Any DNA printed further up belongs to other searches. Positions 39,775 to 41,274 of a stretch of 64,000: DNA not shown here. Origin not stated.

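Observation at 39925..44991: ABC importer with a Tat-signal binding protein, duplicated permease and ATPase genes, and an inserted DsrE-related gene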

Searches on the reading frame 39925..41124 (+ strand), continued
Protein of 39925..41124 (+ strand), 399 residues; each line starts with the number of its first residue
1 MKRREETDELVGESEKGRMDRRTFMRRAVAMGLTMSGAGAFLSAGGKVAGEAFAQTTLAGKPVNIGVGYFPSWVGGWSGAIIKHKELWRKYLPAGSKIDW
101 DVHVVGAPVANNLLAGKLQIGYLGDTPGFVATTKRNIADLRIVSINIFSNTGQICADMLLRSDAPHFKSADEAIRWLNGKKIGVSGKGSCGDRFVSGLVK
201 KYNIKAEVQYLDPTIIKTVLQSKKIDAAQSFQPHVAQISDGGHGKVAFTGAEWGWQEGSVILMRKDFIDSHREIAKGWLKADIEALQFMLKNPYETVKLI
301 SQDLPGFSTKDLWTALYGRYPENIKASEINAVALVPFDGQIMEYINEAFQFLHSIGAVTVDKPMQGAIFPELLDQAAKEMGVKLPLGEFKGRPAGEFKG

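Call 27: fold_search(model_id=the predicted structure, library=pdb)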
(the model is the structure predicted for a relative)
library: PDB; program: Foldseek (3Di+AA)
matches with E <= 10: 1582; with E <= 0.001: 928
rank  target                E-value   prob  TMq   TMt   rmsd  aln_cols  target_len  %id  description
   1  6ssy_B                8.1e-19  1.00  0.57  0.75   5.8       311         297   23  Taurine ABC transporter substrate binding protein TauA from E. coli in complex with 2-Aminoethylphosphonic acid (released 2019-12-18)
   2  6ssy_A                5.7e-18  1.00  0.59  0.77   5.8       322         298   23  Taurine ABC transporter substrate binding protein TauA from E. coli in complex with 2-Aminoethylphosphonic acid (released 2019-12-18)
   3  3ksj                  4.8e-17  1.00  0.62  0.84   3.3       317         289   16  The alkanesulfonate-binding protein SsuA from Xabthomonas axonopodis pv. citri bound to MES (released 2010-10-13)
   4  3ksx                  5.1e-17  1.00  0.63  0.84   3.2       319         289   17  The alkanesulfonate-binding protein SsuA from Xanthomonas axonopodis pv. citri bound to MOPS (released 2010-10-13)
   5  2x26_B                1.6e-16  1.00  0.63  0.85   6.6       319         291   19  Crystal structure of the periplasmic aliphatic sulphonate binding protein SsuA from Escherichia coli (released 2010-04-14)
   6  2x26_A                2.7e-16  1.00  0.62  0.79   3.3       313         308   18  Crystal structure of the periplasmic aliphatic sulphonate binding protein SsuA from Escherichia coli (released 2010-04-14)
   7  3e4r                  3.4e-16  1.00  0.63  0.84   3.3       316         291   17  Crystal structure of the alkanesulfonate binding protein (SsuA) from the phytopathogenic bacteria Xanthomonas axonopodis (released 2008-09-23)
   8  3uif                  7.3e-15  1.00  0.54  0.64   6.7       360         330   16  CRYSTAL STRUCTURE OF putative sulfonate ABC transporter, periplasmic sulfonate-binding protein SsuA from Methylobacillus (released 2011-11-23)
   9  9uak                  9.2e-15  1.00  0.61  0.66   4.9       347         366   14  Crystal structure of C terminal regulatory domain of cyanobacterial bicarbonate transporter CmpABCD (released 2026-04-08)
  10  2i4b                  3.9e-14  1.00  0.64  0.64   5.0       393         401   15  Crystal structure of Bicarbonate Transport Protein CmpA from Synechocystis sp. PCC 6803 in complex with bicarbonate and  (released 2006-12-19)
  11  2i49                  4.6e-14  1.00  0.66  0.66   4.9       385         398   17  Crystal structure of apo form of Bicarbonate Transport Protein CmpA from Synechocystis sp. PCC 6803 (released 2006-12-19)
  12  2g29                  5.2e-14  1.00  0.63  0.65   5.1       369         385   16  crystal structure of the periplasmic nitrate-binding protein NrtA from Synechocystis PCC 6803 (released 2006-07-11)
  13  2i48                  7.4e-14  1.00  0.64  0.64   4.6       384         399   14  Crystal structure of Bicarbonate Transport Protein CmpA from Synechocystis sp. PCC 6803 in complex with carbonic acid (released 2006-12-19)
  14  3un6                  8.3e-14  1.00  0.59  0.78   5.4       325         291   14  2.0 Angstrom Crystal Structure of Ligand Binding Component of ABC-type Import System from Staphylococcus aureus with Zin (released 2011-12-07)
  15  9uai                  1.0e-13  1.00  0.64  0.68   4.6       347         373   13  Crystal structure of cyanobacterial CRD of CmpBCD in the presence of nitrate (released 2026-04-08)
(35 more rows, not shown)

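Call 31: find_encoding_contigs(protein=P0119, flank=10000, max_places=2)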
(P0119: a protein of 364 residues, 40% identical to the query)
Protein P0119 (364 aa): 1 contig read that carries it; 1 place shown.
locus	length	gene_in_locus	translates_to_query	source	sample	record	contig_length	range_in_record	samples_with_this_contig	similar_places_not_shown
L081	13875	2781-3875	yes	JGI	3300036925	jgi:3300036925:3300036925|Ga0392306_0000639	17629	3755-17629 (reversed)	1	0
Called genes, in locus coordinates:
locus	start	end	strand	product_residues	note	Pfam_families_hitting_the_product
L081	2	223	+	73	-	?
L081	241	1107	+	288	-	PF00005:ABC_tran, PF13304:AAA_21 (faint), PF13401:AAA_22 (faint)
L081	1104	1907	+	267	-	PF00528:BPD_transp_1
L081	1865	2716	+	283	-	PF00005:ABC_tran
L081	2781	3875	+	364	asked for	PF13379:NMT1_2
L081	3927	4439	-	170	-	PF02566:OsmC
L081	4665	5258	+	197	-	-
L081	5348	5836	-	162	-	-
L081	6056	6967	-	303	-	PF00126:HTH_1, PF03466:LysR_substrate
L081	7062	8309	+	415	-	PF01321:Creatinase_N (weak), PF00557:Peptidase_M24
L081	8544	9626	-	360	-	PF04055:Radical_SAM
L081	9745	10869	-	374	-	PF01571:GCV_T, PF08669:GCV_T_C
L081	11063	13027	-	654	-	PF00128:Alpha-amylase, PF14701:hDGE_amylase, PF16657:Malt_amylase_C (weak)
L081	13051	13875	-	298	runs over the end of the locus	PF00294:PfkB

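Call 54: search_protein_families(library=pfam, proteins=[L075:13409-13945:-, L075:15184-15642:-, L075:15732-17252:+, L056:9278-10498:-, L071:8969-9940:-, L071:14925-16502:+, L050:4401-5378:+, L031:6098-7786:+, L031:400-2253:+, L074:14428-16386:+], max_evalue=0.00001)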
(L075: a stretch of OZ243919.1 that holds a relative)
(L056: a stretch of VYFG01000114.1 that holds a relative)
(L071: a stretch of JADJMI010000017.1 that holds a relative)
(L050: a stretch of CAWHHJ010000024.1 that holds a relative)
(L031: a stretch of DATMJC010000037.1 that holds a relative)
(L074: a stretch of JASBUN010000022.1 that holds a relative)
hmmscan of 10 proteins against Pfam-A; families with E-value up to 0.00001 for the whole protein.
L075:13409-13945:- (178 aa): 0 families

L075:15184-15642:- (152 aa): 2 families
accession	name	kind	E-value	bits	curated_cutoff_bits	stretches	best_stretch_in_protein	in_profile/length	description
PF00692.24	dUTPase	-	2.7e-36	124.6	22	1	19-150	4-129/129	dUTPase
PF22769.1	DCD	-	9.6e-10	39.2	27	1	41-122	71-150/153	dCTP deaminase-like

L075:15732-17252:+ (506 aa): 0 families

L056:9278-10498:- (406 aa): 2 families
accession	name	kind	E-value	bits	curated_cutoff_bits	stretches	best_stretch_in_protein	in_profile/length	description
PF04127.22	DFP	-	1.3e-71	240.7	22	1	192-375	2-186/186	DNA/pantothenate metabolism flavoprotein C-terminal domain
PF02441.25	Flavoprotein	-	1.6e-34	119.3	22.7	1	13-180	2-156/162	Flavoprotein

L071:8969-9940:- (323 aa): 0 families

L071:14925-16502:+ (525 aa): 2 families
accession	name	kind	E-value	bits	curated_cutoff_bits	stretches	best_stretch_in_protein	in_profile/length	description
PF12225.13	DUF5981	-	6e-18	64.8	23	1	385-462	7-86/95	Methylene-tetrahydrofolate reductase C terminal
PF02219.23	MTHFR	-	3.9e-16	59.7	24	1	8-240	4-236/287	Methylenetetrahydrofolate reductase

L050:4401-5378:+ (325 aa): 1 family
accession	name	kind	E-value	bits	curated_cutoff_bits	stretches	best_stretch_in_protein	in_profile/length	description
PF03401.19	TctC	-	3.6e-74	250.2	27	1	49-321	2-273/274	Tripartite tricarboxylate transporter family receptor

L031:6098-7786:+ (562 aa): 2 families
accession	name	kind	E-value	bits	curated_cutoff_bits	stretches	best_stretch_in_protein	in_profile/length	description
PF00128.31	Alpha-amylase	-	2.4e-89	301.1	22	1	26-463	7-443/446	Alpha amylase, catalytic domain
PF22157.2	SupH-like_C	-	1.7e-10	41.7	27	1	488-547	2-58/58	Sucrose hydrolase-like, C-terminal domain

L031:400-2253:+ (617 aa): 0 families

L074:14428-16386:+ (652 aa): 6 families
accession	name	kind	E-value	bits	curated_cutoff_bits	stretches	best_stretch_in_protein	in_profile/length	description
PF02683.22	DsbD_TM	-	4.3e-101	337.2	27.1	1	231-448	2-219/219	Cytochrome C biogenesis protein transmembrane domain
PF11412.14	DsbD_N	-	5.8e-31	107.4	25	1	56-175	2-117/119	Thiol:disulfide interchange protein DsbD, N-terminal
PF13899.12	Thioredoxin_7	-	2.8e-14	53.4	27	1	540-624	2-83/83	Thioredoxin-like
PF13098.12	Thioredoxin_2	-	5.5e-12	46.4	27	1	551-645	1-102/104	Thioredoxin-like domain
PF13386.12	DsbD_2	-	8.4e-08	32.8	24.9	1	237-436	2-196/199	Cytochrome C biogenesis protein transmembrane region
PF00085.26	Thioredoxin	-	3e-07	30.8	23.5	1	553-626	16-83/103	Thioredoxin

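Call 62: search_protein_families(library=pfam, proteins=[L003:1283-2584:+, L063:2329-2928:+, L063:11582-11974:+, L063:2891-3475:+], max_evalue=1)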
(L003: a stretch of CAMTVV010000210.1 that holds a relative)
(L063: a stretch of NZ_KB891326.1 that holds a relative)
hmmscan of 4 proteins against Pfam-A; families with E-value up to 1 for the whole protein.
L003:1283-2584:+ (433 aa): 2 families
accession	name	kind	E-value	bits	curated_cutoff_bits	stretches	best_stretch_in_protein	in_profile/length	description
PF07396.17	Porin_O_P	-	1e-10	41.9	20.9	1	122-234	22-142/370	Phosphate-selective porin O and P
PF13609.12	Porin_4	-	0.0052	17.1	27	1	246-400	191-302/310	Gram-negative porin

L063:2329-2928:+ (199 aa): 0 families

L063:11582-11974:+ (130 aa): 1 family
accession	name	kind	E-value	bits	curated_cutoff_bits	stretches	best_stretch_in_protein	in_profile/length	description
PF01597.25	GCV_H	-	3.6e-37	127.4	22.2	1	9-124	4-119/122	Glycine cleavage H-protein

L063:2891-3475:+ (194 aa): 9 families
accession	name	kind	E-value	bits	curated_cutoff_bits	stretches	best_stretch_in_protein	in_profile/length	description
PF08534.16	Redoxin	-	6.6e-29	101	26.6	1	48-172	3-136/148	Redoxin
PF00578.27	AhpC-TSA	-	9.9e-27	93.8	26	1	52-166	5-123/124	AhpC/TSA family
PF13905.12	Thioredoxin_8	-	4.1e-12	46.7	27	1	72-164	1-94/94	Thioredoxin-like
PF00085.26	Thioredoxin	-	3.9e-11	43.3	23.5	1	72-133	18-76/103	Thioredoxin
PF13098.12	Thioredoxin_2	-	1.1e-08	35.8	27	1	71-170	4-93/104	Thioredoxin-like domain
PF02630.20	SCO1-SenC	-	4.9e-05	23.7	22.8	1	56-120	5-72/134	SCO1/SenC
PF00255.25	GSHPx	-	0.00038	20.4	27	1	55-111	4-59/108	Glutathione peroxidase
PF13728.12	TraF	-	0.0047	17.2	23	1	67-161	124-202/224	F plasmid transfer operon protein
PF20029.6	DUF6436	-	0.072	13.3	27.3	1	69-166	17-89/133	Domain of unknown function (DUF6436)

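Call 69: search_protein_representatives(alignment_id=A1)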
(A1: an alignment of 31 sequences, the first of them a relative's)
Query: 31 sequences, 399 profile positions. Proteins with E-value up to 0.001 (for the whole library): 1999; up to 1e-10: 394; up to 1e-30: 128. The best 150 are listed.
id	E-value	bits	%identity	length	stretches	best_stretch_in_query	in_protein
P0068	5.7e-188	641.1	-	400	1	1-398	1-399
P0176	1.9e-134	464.9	-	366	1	52-398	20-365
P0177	7.5e-134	462.9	-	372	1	56-398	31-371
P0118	2.7e-130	451.2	-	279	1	126-398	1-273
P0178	1.4e-109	383.0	-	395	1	34-383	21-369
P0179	1.3e-106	373.2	-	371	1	50-395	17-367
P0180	4.3e-104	364.9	-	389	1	27-396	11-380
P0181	5.9e-104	364.4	-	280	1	43-272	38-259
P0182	9.9e-104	363.7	-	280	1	118-397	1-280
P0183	1.8e-100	353.0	-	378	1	56-397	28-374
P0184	9.7e-100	350.6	-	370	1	54-395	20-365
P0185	5.8e-96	338.1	-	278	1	123-398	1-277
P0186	1.0e-90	320.8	-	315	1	41-278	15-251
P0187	1.1e-86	307.6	-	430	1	48-395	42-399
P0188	1.2e-86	307.4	-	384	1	54-393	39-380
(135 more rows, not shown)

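Call 71: find_homologous_proteins(query=L063:10001-11074:+, max_evalue=1e-20)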
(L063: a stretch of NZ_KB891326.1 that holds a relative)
Query L063:10001-11074:+ (358 aa): 343 proteins with E <= 1e-20 among 6062 candidates; the best 120 are listed.
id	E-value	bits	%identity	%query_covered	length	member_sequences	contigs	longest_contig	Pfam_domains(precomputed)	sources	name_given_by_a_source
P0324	4.7e-226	768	92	100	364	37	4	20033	PF13379.12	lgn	-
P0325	3.0e-216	736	88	100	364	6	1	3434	PF13379.12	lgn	-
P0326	2.5e-215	733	89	100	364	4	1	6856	PF13379.12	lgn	-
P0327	1.1e-213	727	88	96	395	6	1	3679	PF13379.12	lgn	-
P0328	6.5e-211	718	86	100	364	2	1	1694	PF13379.12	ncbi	-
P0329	6.4e-209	712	86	99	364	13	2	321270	PF13379.12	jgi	jgi:ABC-type nitrate/sulfonate/bicarbonate transport system substrate-binding protein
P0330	2.0e-204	697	83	99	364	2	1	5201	PF13379.12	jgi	jgi:ABC-type nitrate/sulfonate/bicarbonate transport system substrate-binding protein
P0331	4.4e-202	689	83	99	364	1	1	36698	PF13379.12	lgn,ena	-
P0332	8.2e-201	685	84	99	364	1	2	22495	PF13379.12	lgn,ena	-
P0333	4.8e-199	679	82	99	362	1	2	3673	PF13379.12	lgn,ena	-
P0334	6.0e-199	679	83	99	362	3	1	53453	PF13379.12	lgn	-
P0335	2.9e-197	673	82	98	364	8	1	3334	PF13379.12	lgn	-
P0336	8.1e-197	672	82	99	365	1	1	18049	PF13379.12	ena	-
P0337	8.7e-197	672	80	100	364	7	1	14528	PF13379.12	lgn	-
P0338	8.4e-195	665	80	99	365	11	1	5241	PF13379.12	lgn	-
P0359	9.1e-170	583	70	98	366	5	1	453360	PF13379.12,PF09084.17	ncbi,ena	-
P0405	1.2e-163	563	70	98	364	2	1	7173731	PF13379.12,PF09084.17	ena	-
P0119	1.3e-160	553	69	98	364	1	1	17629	PF13379.12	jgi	jgi:NitT/TauT family transport system substrate-binding protein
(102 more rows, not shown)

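Call 72: find_encoding_contigs(protein=P0329, flank=10000, max_places=1)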
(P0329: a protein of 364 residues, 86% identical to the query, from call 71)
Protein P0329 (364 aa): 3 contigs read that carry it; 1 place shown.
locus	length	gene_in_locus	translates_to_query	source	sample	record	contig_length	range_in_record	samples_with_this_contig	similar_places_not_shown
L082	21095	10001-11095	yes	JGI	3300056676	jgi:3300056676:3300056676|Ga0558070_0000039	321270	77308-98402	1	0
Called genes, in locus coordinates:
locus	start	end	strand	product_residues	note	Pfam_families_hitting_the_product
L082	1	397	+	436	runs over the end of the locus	PF00027:cNMP_binding, PF00528:BPD_transp_1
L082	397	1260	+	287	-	PF00005:ABC_tran, PF13304:AAA_21 (faint)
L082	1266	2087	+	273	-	PF00528:BPD_transp_1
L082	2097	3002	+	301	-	PF03193:RsgA_GTPase (faint), PF00005:ABC_tran, PF13304:AAA_21 (faint)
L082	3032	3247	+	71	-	-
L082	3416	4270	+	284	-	PF04909:Amidohydro_2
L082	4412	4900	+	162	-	PF01206:TusA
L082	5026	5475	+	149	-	PF13527:Acetyltransf_9 (weak), PF00583:Acetyltransf_1, PF13673:Acetyltransf_10, PF13508:Acetyltransf_7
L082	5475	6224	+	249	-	PF01925:TauE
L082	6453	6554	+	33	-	-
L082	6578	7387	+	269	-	PF00528:BPD_transp_1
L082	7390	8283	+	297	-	PF00005:ABC_tran, PF13304:AAA_21 (faint)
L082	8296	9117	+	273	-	PF00528:BPD_transp_1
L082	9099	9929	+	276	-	PF00005:ABC_tran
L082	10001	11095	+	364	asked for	PF13379:NMT1_2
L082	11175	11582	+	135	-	PF02566:OsmC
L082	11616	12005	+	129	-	PF01597:GCV_H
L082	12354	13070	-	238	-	PF04476:4HFCP_synth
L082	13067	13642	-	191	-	PF04289:DUF447_N, PF20766:DUF447_C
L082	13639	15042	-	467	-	PF20123:DUF6513, PF14251:PterinBD-DUF4346 (faint)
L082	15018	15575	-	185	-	PF02441:Flavoprotein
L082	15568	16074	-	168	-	PF01242:PTPS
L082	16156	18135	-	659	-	PF26965:MimR_N, PF01590:GAF, PF00158:Sigma54_activat, PF14532:Sigma54_activ_2, PF07728:AAA_5 (faint), PF25601:AAA_lid_14, PF02954:HTH_8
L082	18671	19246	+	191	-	PF00578:AhpC-TSA, PF02630:SCO1-SenC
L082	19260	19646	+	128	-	PF13686:DrsE_2 (weak)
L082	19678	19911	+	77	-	PF01206:TusA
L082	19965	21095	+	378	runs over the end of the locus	PF07992:Pyr_redox_2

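Call 73: find_encoding_contigs(protein=P0359, flank=10000, max_places=1)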
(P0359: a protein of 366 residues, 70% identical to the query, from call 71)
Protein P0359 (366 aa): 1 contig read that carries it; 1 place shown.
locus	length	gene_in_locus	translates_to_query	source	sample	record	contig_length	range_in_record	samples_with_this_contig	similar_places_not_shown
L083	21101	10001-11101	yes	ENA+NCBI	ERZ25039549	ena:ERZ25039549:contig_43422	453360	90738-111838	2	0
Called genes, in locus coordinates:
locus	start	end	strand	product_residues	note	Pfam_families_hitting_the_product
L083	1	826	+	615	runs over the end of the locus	PF02630:SCO1-SenC, PF03150:CCP_MauG, PF00034:Cytochrom_C (faint)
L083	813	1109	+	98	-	-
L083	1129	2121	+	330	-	PF00034:Cytochrom_C (faint), PF03150:CCP_MauG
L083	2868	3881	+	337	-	PF17149:CHASE5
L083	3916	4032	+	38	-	PF08447:PAS_3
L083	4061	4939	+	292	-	PF08447:PAS_3 (weak), PF00512:HisKA, PF02518:HATPase_c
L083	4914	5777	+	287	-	PF00072:Response_reg, PF00158:Sigma54_activat, PF13191:AAA_16 (weak), PF14532:Sigma54_activ_2, PF07724:AAA_2 (weak), PF07728:AAA_5 (weak)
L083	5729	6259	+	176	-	PF00158:Sigma54_activat, PF25601:AAA_lid_14, PF02954:HTH_8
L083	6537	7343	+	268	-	PF00528:BPD_transp_1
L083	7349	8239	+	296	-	PF00005:ABC_tran, PF13304:AAA_21 (faint)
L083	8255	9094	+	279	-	PF00528:BPD_transp_1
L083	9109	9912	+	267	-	PF00005:ABC_tran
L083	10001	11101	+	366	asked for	PF13379:NMT1_2, PF09084:NMT1 (weak)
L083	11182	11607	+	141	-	PF02566:OsmC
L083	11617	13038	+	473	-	PF00890:FAD_binding_2 (faint), PF01134:GIDA (weak), PF03486:HI0933_like (faint), PF07992:Pyr_redox_2, PF12831:FAD_oxidored (weak), PF13738:Pyr_redox_3, PF00070:Pyr_redox, PF02852:Pyr_redox_dim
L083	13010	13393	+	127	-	PF01597:GCV_H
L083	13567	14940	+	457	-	PF05694:SBP56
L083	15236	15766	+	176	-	PF00578:AhpC-TSA, PF08534:Redoxin, PF00085:Thioredoxin (weak), PF13905:Thioredoxin_8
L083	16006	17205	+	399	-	PF02771:Acyl-CoA_dh_N, PF02770:Acyl-CoA_dh_M, PF00441:Acyl-CoA_dh_1, PF08028:Acyl-CoA_dh_2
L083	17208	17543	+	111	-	-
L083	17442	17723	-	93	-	-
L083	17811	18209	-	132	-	-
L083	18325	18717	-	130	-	-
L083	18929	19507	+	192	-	PF02518:HATPase_c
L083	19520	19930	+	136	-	PF00072:Response_reg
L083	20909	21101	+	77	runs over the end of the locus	-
